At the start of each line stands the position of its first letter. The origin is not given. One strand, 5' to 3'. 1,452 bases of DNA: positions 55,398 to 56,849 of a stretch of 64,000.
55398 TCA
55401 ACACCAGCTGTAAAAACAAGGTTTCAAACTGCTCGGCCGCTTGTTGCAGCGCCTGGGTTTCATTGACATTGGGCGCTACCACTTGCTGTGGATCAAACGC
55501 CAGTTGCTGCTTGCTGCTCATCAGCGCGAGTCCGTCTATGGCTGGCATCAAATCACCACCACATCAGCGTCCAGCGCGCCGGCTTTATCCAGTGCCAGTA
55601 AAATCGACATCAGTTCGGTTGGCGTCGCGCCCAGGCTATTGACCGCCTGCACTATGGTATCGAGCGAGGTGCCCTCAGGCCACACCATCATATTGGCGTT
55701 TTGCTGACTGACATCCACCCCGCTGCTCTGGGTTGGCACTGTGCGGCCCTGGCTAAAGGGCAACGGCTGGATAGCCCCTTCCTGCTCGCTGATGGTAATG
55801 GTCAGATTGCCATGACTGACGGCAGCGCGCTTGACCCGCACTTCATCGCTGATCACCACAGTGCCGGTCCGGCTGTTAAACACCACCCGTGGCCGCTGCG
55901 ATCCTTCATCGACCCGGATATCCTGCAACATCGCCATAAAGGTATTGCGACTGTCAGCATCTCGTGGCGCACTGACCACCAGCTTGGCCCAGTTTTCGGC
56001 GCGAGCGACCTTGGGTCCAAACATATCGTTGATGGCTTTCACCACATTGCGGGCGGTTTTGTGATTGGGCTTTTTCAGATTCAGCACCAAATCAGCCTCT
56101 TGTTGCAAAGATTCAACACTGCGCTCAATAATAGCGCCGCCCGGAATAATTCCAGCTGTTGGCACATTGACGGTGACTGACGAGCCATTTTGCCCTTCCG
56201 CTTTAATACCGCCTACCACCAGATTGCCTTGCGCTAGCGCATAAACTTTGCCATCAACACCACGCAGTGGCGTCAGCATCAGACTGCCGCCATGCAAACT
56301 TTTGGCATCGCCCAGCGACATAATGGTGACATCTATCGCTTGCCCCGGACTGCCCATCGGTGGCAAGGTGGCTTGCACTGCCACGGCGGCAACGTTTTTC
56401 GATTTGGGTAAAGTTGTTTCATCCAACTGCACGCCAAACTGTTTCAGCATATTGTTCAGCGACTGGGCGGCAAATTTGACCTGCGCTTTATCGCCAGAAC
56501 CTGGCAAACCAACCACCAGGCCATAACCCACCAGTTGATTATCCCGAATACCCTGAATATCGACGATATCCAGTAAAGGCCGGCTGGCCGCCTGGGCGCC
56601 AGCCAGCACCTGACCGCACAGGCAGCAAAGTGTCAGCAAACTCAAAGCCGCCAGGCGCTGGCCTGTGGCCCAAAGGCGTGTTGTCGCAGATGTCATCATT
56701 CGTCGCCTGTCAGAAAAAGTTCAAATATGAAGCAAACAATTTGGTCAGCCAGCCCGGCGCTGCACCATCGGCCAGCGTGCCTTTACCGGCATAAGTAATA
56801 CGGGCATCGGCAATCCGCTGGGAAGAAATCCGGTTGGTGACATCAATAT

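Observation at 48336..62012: Shared paired palindrome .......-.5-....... about 90-100 nt upstream of both sigma-54 promoters: candidate LafK enhancer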

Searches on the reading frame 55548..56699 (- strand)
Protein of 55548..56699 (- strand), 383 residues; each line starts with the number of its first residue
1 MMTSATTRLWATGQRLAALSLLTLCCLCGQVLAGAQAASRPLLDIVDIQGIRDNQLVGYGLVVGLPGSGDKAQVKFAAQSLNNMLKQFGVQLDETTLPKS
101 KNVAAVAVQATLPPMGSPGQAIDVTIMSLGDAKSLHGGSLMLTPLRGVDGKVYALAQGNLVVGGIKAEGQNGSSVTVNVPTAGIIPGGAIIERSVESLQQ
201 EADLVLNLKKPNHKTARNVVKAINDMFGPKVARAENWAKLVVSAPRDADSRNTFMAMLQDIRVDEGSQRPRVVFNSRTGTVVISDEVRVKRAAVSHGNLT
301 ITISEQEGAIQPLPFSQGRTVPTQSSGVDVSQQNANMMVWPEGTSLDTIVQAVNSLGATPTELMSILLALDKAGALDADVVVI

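Call 16: find_related_loci(query=window:55548-56699:-, collection=genome_contigs, flank=10000)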
Query window:55548-56699:- (383 aa) in genome_contigs; peptide patterns used: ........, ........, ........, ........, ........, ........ (x = any residue, [..] = any of these).
181 stretches matched a pattern; 104 encode a relative of the query (tblastn E <= 1e-3); the best 80 are kept; 80 distinct loci.
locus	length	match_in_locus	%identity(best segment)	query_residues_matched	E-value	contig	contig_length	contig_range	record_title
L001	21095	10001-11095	90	15-383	0e+0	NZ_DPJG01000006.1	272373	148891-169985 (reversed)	MAG: Rheinheimera sp. isolate UBA8519 contig_12818, whole genome shotgun sequence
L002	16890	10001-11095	90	15-383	0e+0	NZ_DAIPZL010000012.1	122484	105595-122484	MAG: Rheinheimera sp. isolate CTOTU10723 NODE_56_length_122484_cov_32.565128, whole genome shotgun sequence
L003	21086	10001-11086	90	19-383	0e+0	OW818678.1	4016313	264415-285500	metagenome genome assembly, chromosome: 1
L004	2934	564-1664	89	19-383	0e+0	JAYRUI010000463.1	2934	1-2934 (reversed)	MAG: Rheinheimera sp. isolate NJ_NJASGE2bin.25 NODE_23695_length_2934_cov_1.368365, whole genome shotgun sequence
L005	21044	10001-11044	92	36-383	0e+0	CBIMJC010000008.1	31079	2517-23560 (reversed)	MAG TPA_asm: uncultured Rheinheimera sp. isolate SRR16817032_binner123_Refined_12 genome assembly, contig: ERZ27393366.1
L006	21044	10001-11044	92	36-383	0e+0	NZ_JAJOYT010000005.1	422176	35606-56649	Rheinheimera faecalis strain YR1 5, whole genome shotgun sequence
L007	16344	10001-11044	92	36-383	0e+0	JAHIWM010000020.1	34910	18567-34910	MAG: Gammaproteobacteria bacterium isolate MM_PW_MetaG.mb.44 MM_PW_MetaG.mb.44_k141_54479, whole genome shotgun sequence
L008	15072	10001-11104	89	21-383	0e+0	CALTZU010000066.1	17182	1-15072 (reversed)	MAG: uncultured Rheinheimera sp. isolate W2kkO95aam_bin.7.MAG genome assembly, contig: NODE_225_length_17182_cov_24.4978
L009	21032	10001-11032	92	36-379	0e+0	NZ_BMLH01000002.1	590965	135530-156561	Rheinheimera tangshanensis strain CGMCC 1.6362 sequence02, whole genome shotgun sequence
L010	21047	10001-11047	90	35-383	0e+0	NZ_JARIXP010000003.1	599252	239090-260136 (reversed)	Rheinheimera sp. 1928-s scaffold3.1, whole genome shotgun sequence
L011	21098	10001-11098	86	15-383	0e+0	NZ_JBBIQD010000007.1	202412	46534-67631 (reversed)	MAG: Rheinheimera sp. isolate PLS170224_bin_318 NODE_16_length_202412_cov_19.153363, whole genome shotgun sequence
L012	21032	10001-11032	90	40-383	0e+0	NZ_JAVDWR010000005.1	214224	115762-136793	Rheinheimera soli strain 4138 Ga0454474_05, whole genome shotgun sequence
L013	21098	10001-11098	85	15-383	0e+0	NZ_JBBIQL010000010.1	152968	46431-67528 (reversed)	MAG: Rheinheimera sp. isolate PBS170224_bin_325 NODE_57_length_152968_cov_9.733979, whole genome shotgun sequence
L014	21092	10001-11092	85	16-383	0e+0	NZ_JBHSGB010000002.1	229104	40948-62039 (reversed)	Rheinheimera marina strain CGMCC 1.15399 velvet_auto_105_2, whole genome shotgun sequence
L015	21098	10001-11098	78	19-383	0e+0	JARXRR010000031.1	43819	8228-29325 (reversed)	Chromatiaceae bacterium AAb-1 NODE_70_length_43721_cov_64.272774, whole genome shotgun sequence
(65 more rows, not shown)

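Call 50: search_dna_similar(query=window:55548-56699:-, collection=plasmids, mode=protein, max_evalue=1e-60, max_rows=15)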
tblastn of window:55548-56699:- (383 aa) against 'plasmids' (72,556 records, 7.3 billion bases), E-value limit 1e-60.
Records with a match: 145; places in all: 145; records where one place covers at least 80% of the query: 145.
Best place of each record, by identity: <60% 145.
By first word of the organism name: Ralstonia 132; Escherichia 4; Vibrio 2; Piscirickettsia 2; Pseudomonas 1; Aeromonas 1; Sphingomonas 1; Aquicella 1; Cupriavidus 1.
By predicted mobility (MOB-suite, as given by PLSDB): mobilizable 103; non-mobilizable 41; conjugative 1.
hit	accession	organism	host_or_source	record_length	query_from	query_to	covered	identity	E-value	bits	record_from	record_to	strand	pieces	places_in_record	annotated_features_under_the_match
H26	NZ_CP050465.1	Vibrio campbellii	single cell,seawater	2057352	41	366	85%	56.9%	2e-103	342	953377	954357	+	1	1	none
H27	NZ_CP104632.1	Escherichia coli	cell culture,In-house environment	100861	37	366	86%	54.7%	2e-82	281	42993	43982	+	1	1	flagellar basal body P-ring protein FlgI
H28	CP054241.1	Escherichia coli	Homo sapiens,bone infection of foot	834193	37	366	86%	54.7%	2e-82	281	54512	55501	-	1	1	flagellar basal body P-ring protein FlgI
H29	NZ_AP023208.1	Escherichia coli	Homo sapiens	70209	39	366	86%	54.7%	2e-82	281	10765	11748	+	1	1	flagellar basal body P-ring protein FlgI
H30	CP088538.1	Escherichia coli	Homo sapiens,blood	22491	39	366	86%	54.4%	2e-81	278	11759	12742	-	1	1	flagellar basal body P-ring protein FlgI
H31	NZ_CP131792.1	Pseudomonas aeruginosa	Homo sapiens,culture,blood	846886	42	366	85%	50.9%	3e-79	272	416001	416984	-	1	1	flagellar basal body P-ring protein FlgI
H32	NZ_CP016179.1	Vibrio breoganii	Bacterial isolate,Filtered Seawater, ...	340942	35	366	87%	48.5%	1e-74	259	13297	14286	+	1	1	flagellar basal body P-ring protein FlgI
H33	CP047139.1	Ralstonia solanacearum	Potato,Single cell,tuber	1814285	31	366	88%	46.7%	7e-68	239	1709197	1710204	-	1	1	flgI: flagellar basal body P-ring protein FlgI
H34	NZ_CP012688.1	Ralstonia solanacearum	Solanum commersonii,whole organism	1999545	31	366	88%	46.7%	7e-68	239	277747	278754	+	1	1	none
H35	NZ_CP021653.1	Ralstonia solanacearum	Solanum lycopersicum,Tomato with ...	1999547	31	366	88%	46.5%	5e-67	237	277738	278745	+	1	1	none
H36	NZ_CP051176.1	Ralstonia solanacearum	Whole organism,tomato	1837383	32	366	87%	46.6%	1e-67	238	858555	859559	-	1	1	none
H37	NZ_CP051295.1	Ralstonia solanacearum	Plantain,cell culture,stem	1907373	32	366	87%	46.6%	1e-67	238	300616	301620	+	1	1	none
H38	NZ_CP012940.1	Ralstonia solanacearum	plantain,cell culture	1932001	32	366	87%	46.6%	1e-67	238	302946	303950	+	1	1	none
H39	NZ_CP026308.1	Ralstonia solanacearum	Musa sp.,pure culture,plants with Moko ...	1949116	32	366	87%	46.6%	1e-67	238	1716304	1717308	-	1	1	none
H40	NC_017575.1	Ralstonia solanacearum Po82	-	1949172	32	366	87%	46.6%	1e-67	238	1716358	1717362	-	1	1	none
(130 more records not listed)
